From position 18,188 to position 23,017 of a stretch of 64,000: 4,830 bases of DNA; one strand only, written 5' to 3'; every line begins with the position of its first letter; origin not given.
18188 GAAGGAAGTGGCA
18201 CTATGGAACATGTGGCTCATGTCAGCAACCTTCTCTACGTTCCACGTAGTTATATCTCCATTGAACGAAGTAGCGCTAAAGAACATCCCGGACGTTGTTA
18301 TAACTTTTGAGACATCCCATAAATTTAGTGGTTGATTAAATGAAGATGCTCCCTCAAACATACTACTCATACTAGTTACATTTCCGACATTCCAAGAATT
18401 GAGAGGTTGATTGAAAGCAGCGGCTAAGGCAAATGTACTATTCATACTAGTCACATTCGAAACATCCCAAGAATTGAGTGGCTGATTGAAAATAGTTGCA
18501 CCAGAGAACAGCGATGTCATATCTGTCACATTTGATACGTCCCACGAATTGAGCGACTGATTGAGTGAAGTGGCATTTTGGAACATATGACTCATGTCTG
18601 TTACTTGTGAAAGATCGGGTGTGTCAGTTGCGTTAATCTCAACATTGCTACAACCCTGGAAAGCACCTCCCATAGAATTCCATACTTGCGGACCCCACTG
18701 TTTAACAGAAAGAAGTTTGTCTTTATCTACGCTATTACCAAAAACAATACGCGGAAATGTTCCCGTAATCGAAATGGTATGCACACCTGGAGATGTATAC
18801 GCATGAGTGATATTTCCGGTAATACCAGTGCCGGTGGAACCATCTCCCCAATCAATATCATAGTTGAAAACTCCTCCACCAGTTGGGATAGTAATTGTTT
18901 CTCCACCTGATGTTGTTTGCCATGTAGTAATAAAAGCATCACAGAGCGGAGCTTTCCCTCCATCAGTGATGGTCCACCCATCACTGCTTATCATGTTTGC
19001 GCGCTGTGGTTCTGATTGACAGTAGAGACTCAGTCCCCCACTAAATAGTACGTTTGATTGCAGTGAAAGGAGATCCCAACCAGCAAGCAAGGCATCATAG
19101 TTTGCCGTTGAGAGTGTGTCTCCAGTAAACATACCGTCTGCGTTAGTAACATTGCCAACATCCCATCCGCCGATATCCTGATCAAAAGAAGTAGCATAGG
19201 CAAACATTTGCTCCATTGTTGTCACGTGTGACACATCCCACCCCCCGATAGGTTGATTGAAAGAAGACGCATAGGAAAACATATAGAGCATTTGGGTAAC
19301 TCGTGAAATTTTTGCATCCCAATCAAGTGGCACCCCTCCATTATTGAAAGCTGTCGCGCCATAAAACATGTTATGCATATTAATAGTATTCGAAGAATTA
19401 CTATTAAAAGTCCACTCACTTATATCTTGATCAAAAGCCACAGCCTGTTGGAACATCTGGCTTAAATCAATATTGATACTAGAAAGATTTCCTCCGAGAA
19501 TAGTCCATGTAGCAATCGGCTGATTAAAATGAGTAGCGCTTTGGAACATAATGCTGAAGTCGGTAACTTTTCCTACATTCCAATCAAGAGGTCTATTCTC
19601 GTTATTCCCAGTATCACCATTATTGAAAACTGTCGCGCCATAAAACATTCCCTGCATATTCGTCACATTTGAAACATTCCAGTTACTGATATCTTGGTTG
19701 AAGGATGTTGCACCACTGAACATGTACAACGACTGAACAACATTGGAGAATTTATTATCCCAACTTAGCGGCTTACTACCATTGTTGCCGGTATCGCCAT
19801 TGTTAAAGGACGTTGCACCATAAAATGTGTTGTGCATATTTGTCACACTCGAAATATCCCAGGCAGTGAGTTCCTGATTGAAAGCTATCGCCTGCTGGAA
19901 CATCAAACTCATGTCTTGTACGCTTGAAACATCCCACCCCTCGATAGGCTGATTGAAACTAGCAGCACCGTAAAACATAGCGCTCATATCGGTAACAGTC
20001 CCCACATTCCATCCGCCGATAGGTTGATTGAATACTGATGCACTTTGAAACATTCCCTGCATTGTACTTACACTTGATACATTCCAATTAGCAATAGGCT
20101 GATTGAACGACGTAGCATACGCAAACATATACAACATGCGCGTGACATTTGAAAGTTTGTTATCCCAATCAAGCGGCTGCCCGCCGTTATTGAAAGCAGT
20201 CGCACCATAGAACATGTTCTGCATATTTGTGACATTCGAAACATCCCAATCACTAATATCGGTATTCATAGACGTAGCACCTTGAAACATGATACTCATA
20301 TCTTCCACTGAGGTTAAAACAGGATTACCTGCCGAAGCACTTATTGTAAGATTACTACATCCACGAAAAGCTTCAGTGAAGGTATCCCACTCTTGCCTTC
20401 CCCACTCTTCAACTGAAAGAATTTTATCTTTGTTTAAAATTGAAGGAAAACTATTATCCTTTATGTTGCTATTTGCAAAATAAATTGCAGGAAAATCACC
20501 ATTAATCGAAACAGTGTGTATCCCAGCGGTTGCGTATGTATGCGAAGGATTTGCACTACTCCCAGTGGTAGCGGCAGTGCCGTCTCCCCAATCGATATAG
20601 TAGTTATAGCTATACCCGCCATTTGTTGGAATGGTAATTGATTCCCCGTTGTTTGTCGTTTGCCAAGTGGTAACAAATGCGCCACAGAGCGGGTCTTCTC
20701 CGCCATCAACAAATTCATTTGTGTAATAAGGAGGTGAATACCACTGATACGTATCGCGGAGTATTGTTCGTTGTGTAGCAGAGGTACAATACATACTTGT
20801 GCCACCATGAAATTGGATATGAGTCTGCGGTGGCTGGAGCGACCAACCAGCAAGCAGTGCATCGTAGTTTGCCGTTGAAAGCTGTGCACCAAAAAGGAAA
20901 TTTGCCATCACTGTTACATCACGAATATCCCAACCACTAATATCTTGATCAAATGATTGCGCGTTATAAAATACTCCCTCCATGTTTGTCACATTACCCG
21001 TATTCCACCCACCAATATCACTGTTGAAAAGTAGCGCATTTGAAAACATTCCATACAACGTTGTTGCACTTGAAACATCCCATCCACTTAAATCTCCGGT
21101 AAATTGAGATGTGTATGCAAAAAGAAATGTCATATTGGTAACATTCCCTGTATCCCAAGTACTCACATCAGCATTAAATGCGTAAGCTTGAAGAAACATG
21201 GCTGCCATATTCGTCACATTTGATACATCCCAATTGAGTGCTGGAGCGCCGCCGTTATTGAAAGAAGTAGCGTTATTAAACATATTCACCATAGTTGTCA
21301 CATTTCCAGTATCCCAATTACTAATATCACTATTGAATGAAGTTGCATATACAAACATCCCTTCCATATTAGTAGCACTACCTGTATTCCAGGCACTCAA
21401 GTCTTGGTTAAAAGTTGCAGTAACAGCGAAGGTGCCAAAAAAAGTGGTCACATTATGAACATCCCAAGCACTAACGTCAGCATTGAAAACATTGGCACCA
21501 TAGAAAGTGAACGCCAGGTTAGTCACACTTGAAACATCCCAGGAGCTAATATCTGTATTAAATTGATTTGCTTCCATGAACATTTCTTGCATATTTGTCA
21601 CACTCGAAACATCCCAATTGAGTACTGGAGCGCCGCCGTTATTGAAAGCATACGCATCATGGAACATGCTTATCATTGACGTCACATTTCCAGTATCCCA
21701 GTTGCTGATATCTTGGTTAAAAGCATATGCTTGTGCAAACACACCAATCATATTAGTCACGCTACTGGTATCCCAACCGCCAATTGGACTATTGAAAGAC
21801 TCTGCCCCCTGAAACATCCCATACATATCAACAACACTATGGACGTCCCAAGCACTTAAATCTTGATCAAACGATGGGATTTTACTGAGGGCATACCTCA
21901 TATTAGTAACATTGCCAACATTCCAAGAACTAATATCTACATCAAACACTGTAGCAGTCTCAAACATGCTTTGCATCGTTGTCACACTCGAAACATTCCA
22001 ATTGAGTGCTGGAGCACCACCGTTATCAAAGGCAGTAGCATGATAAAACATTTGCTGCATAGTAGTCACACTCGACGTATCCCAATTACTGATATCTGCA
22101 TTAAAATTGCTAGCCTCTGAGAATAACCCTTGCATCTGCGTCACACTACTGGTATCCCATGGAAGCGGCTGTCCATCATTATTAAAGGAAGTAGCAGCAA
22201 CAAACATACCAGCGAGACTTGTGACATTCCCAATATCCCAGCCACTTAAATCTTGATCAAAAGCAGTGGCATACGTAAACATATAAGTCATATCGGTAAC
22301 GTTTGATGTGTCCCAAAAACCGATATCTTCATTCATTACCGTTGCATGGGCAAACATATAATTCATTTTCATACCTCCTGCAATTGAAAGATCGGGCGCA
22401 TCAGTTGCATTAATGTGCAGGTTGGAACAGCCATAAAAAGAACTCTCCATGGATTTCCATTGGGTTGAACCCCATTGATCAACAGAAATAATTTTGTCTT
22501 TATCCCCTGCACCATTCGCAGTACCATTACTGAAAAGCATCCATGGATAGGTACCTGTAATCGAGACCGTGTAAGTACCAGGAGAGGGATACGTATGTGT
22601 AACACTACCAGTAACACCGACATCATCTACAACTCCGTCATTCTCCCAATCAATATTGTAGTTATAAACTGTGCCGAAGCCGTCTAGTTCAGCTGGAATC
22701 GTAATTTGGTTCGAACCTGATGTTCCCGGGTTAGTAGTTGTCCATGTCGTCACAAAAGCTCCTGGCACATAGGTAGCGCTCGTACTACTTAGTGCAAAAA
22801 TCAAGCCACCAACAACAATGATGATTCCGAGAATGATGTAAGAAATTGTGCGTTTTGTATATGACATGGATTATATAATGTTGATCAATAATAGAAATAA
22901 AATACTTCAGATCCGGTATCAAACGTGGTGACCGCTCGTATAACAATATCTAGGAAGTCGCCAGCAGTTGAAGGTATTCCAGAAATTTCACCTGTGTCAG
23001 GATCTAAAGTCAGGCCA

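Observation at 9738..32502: About 23 kb co-directional operon of five giant secreted surface proteins (~7,500 aa total)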

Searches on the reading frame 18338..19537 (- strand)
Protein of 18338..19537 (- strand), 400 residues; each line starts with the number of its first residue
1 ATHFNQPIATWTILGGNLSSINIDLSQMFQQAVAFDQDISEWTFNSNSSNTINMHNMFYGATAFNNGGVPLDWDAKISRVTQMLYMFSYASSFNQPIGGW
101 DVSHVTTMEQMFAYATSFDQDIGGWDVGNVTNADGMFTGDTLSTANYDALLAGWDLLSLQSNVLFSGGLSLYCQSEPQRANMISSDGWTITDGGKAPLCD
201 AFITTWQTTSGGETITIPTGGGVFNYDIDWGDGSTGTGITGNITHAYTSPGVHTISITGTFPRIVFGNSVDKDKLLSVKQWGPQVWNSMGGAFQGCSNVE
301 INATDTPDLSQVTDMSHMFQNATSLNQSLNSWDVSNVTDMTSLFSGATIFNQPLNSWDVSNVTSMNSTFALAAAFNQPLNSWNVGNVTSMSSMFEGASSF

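Call 19: search_protein_families(library=pfam, proteins=[window:18338-19537:-], max_evalue=0.01)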
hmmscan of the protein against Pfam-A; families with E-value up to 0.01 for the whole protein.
window:18338-19537:- (400 aa): 2 families
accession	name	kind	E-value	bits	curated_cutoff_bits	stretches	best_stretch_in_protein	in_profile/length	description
PF03382.20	DUF285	-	2.8e-70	234.1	25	3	288-400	2-113/120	Mycoplasma protein of unknown function, DUF285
PF18911.6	PKD_4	-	5.9e-05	23.5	27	1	218-258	29-67/85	PKD domain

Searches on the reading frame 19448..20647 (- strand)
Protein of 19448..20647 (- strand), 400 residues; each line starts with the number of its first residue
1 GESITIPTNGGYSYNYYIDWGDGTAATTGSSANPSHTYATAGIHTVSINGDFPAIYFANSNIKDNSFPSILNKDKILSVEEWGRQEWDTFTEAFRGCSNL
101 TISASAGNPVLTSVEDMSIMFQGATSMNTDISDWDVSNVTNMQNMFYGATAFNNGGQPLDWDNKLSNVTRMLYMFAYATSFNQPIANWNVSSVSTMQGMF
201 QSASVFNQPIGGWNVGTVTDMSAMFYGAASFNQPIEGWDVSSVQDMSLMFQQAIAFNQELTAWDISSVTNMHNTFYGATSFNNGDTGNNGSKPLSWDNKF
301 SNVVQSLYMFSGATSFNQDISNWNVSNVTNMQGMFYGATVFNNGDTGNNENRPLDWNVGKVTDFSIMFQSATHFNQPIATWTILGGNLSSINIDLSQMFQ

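Call 19: search_protein_families(library=pfam, proteins=[window:19448-20647:-], max_evalue=0.01)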
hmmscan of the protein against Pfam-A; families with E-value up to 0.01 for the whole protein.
window:19448-20647:- (400 aa): 4 families
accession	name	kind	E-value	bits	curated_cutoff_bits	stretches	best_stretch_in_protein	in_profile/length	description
PF03382.20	DUF285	-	1.7e-88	292.8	25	4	164-240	21-97/120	Mycoplasma protein of unknown function, DUF285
PF00801.26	PKD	-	7.7e-05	23.1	23.5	1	10-49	26-64/80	PKD domain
PF18911.6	PKD_4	-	0.0002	21.8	27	1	13-47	34-65/85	PKD domain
PF10597.14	U5_2-snRNA_bdg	-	0.0049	17.4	33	0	298-336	29-66/134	U5-snRNA binding site 2 of PrP8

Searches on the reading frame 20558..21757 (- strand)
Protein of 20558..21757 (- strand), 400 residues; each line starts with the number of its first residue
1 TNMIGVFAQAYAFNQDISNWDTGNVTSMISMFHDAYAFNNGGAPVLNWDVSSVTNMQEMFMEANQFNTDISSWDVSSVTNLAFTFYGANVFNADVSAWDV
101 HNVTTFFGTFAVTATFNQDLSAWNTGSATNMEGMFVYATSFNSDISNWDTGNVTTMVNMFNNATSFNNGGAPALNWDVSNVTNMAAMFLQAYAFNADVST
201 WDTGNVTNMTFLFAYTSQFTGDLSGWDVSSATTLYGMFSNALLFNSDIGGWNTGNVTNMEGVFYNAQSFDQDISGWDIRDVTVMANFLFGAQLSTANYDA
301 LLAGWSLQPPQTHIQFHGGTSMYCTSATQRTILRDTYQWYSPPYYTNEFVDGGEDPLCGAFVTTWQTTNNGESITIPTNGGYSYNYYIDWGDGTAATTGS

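Call 19: search_protein_families(library=pfam, proteins=[window:20558-21757:-], max_evalue=0.01)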
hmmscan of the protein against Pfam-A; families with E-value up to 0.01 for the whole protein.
window:20558-21757:- (400 aa): 1 family
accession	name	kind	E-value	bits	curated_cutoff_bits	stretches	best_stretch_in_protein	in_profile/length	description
PF03382.20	DUF285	-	9.2e-136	445.4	25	5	85-199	7-118/120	Mycoplasma protein of unknown function, DUF285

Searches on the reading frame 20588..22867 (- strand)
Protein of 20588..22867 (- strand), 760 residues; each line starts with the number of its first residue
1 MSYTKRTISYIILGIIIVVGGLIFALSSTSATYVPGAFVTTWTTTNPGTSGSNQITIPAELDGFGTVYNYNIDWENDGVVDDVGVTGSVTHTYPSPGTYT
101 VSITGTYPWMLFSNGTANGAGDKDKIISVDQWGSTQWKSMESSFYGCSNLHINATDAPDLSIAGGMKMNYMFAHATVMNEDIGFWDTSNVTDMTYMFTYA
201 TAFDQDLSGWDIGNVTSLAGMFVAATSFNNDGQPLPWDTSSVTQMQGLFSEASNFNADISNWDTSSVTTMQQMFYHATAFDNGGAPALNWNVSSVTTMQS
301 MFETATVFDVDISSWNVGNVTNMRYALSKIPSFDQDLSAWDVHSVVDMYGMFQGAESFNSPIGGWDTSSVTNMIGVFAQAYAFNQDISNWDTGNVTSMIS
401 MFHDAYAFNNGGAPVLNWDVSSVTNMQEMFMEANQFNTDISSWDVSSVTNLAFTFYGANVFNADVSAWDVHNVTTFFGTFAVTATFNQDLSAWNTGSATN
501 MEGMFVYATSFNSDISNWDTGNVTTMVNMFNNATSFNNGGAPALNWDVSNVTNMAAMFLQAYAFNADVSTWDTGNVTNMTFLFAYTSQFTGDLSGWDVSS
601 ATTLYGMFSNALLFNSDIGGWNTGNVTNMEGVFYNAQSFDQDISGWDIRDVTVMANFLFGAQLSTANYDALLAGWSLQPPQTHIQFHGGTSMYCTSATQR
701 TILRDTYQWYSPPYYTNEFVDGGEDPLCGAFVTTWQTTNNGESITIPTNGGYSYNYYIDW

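Call 92: find_homologous_proteins(query=window:20588-22867:-)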
Query window:20588-22867:- (760 aa): 7930 proteins with E <= 0.001 among 8000 candidates; the best 120 are listed.
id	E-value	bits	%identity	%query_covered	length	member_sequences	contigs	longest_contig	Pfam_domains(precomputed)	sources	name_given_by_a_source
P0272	0.0e+0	1027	46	55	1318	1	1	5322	PF03382.21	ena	-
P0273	0.0e+0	1026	35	81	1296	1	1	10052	PF03382.21,PF00801.27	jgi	jgi:surface protein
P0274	2.1e-298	1010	34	91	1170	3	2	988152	PF03382.21,PF00801.27,PF18911.7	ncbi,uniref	ncbi:BspA family leucine-rich repeat surface protein [Spongiimicrobium sp. 2-473A-2-J]|uniref:BspA f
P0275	7.0e-288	975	45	76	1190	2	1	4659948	PF03382.21,PF15780.12,PF13585.13,PF07610.18,PF22544.3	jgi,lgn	jgi:gliding motility-associated-like protein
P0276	1.4e-286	971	45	59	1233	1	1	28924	PF03382.21,PF00801.27,PF18962.8,PF18911.7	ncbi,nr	ncbi:MAG: BspA family leucine-rich repeat surface protein [Cytophagales bacterium]|nr:BspA family le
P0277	2.5e-265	901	38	86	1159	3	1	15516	PF03382.21,PF25059.2,PF13585.13,PF00041.28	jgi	-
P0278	1.9e-263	895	42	51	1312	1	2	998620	PF03382.21,PF00801.27,PF18962.8,PF18911.7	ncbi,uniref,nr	ncbi:BspA family leucine-rich repeat surface protein [Zobellia nedashkovskayae]|uniref:BspA family l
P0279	2.3e-263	894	45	53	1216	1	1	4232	PF03382.21,PF18962.8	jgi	-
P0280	1.6e-260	885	31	95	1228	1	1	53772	PF03382.21,PF00801.27,PF17829.8,PF18911.7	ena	-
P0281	4.0e-259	880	41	84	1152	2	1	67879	PF03382.21,PF00028.24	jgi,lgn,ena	-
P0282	9.5e-256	869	43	66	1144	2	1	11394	PF03382.21,PF15780.12,PF13585.13,PF07610.18,PF22544.3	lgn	-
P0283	3.1e-255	867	34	89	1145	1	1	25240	PF03382.21,PF00801.27,PF18911.7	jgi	jgi:surface protein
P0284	8.6e-254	863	36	91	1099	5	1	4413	PF03382.21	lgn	-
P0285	1.2e-253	862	37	86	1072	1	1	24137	PF05589.18,PF03382.21,PF00801.27,PF18911.7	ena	-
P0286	1.7e-248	845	43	62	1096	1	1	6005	PF03382.21,PF18962.8,PF13860.13,PF00041.28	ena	-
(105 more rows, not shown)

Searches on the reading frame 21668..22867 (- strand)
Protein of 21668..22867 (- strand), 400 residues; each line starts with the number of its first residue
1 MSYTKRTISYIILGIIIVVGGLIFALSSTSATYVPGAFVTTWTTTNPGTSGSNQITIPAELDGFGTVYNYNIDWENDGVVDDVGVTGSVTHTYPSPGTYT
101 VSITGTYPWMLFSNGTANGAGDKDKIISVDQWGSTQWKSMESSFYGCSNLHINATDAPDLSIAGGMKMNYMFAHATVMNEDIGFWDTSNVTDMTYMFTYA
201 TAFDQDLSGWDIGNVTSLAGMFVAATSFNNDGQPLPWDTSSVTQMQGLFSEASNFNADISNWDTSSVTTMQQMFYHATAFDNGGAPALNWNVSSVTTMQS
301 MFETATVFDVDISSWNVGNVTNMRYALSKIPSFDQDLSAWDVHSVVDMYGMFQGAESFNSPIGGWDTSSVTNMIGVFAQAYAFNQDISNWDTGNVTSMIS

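Call 19: search_protein_families(library=pfam, proteins=[window:21668-22867:-], max_evalue=0.01)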
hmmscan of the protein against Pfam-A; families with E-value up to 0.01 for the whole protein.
window:21668-22867:- (400 aa): 3 families
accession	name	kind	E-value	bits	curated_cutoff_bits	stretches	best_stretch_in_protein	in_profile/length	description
PF03382.20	DUF285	-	1.2e-78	261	25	3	237-340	20-120/120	Mycoplasma protein of unknown function, DUF285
PF00801.26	PKD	-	0.0017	18.8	23.5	1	76-105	37-65/80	PKD domain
PF18911.6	PKD_4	-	0.007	16.8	27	0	58-104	25-67/85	PKD domain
